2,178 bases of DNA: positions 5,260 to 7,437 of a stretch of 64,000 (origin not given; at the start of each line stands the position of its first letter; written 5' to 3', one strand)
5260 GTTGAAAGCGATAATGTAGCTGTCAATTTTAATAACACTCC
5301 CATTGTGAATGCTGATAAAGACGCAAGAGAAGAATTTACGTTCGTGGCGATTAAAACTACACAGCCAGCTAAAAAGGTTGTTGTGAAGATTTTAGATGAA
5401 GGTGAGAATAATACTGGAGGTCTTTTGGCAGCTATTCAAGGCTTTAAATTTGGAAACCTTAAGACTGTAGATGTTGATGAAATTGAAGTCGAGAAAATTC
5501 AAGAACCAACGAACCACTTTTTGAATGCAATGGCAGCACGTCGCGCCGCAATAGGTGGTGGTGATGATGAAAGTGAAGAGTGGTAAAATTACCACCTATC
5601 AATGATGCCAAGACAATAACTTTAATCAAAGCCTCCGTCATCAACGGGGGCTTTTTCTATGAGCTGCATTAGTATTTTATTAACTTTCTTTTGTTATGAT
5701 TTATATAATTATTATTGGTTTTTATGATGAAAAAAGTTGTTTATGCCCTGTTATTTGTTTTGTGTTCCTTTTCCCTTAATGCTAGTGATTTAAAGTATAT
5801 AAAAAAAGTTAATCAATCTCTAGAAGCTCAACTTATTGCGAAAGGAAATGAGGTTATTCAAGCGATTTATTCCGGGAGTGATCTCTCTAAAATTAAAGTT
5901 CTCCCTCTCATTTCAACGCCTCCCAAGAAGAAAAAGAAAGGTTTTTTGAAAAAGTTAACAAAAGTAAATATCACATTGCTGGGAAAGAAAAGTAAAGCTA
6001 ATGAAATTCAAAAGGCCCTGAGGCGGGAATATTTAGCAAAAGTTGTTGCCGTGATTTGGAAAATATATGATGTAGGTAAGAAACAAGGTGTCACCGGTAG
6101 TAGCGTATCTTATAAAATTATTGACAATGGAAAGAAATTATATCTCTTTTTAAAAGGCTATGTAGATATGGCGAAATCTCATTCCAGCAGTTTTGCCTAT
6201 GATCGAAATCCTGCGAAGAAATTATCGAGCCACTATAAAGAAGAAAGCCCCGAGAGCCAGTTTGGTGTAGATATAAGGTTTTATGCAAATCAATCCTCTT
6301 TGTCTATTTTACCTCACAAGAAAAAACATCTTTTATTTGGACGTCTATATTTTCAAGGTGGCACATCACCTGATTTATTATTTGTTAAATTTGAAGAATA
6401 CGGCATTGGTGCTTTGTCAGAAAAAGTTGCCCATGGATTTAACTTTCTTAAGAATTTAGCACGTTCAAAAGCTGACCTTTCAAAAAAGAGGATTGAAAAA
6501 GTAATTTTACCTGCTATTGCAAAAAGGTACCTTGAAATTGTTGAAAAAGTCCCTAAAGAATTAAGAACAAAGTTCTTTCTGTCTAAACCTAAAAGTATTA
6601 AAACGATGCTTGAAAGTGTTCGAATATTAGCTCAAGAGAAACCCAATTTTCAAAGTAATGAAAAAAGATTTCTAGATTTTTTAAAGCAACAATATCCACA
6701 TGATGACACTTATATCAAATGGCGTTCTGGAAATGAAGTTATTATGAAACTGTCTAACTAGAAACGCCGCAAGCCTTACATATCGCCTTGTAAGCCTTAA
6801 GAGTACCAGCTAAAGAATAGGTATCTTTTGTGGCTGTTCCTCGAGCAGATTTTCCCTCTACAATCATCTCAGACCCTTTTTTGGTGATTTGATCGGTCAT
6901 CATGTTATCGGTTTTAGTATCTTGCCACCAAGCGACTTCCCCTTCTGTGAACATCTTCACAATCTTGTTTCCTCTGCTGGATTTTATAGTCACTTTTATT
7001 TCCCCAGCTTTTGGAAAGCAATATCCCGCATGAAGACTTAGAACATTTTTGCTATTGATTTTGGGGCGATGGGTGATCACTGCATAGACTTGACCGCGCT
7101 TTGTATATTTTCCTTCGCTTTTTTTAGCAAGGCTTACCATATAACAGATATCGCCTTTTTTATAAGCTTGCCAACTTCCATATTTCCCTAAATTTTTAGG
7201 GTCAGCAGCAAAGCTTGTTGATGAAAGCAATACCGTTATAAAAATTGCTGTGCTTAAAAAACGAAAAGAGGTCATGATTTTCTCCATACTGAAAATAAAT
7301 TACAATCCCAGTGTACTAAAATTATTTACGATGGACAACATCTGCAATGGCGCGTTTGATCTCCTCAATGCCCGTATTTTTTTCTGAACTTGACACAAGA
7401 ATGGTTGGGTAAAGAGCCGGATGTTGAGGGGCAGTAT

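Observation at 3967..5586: Signal-peptide-bearing protein with a complete WH2-Central-Acidic (WCA) module: candidate bacterial Arp2/3 activator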

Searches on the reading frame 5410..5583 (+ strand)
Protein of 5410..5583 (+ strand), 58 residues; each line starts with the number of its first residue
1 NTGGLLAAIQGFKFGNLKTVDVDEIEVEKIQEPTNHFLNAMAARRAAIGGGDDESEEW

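Call 20: search_solved_structures(query=A2, max_evalue=10, show_alignments=5)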
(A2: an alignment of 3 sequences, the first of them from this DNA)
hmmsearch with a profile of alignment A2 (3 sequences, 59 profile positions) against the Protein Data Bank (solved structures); distinct sequences matched with E-value up to 10: 1.
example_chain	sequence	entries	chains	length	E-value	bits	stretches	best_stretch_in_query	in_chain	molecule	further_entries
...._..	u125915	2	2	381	0.64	13.2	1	18-54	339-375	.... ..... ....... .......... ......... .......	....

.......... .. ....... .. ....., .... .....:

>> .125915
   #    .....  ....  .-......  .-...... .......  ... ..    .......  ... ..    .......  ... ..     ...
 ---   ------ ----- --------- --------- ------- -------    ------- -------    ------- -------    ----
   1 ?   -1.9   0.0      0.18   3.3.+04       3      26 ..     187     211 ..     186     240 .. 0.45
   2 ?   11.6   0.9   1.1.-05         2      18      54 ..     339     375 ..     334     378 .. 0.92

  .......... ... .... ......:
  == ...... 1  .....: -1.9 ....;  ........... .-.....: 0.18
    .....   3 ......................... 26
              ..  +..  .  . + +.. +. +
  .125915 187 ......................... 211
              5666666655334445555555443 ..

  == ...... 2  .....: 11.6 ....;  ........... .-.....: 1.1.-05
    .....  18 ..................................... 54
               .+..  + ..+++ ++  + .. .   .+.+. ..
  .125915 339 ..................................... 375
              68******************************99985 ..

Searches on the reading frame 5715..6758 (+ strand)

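Call 10: search_protein_families(library=pfam, proteins=[window:5715-6758:+], max_evalue=0.01)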
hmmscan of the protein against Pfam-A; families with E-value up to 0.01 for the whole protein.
window:5715-6758:+ (348 aa): 1 family
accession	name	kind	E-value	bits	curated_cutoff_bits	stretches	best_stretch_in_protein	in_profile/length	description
PF04494.20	TFIID_NTD2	-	0.0059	17.3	22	0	236-295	5-64/133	WD40 associated region in TFIID subunit, NTD2 domain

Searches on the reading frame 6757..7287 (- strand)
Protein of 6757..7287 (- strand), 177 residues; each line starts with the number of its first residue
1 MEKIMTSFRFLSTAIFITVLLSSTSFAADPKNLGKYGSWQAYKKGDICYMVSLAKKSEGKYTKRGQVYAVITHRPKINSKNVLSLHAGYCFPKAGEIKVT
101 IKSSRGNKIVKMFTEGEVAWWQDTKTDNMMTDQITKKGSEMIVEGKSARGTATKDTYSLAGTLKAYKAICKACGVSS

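Call 10: search_protein_families(library=pfam, proteins=[window:6757-7287:-], max_evalue=0.01)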
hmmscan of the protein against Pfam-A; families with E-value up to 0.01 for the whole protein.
window:6757-7287:- (177 aa): 1 family
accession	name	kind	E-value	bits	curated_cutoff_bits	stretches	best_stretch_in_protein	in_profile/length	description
PF06776.18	IalB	-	1.5e-06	28.8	22.1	1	44-169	10-130/131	Invasion associated locus B (IalB) protein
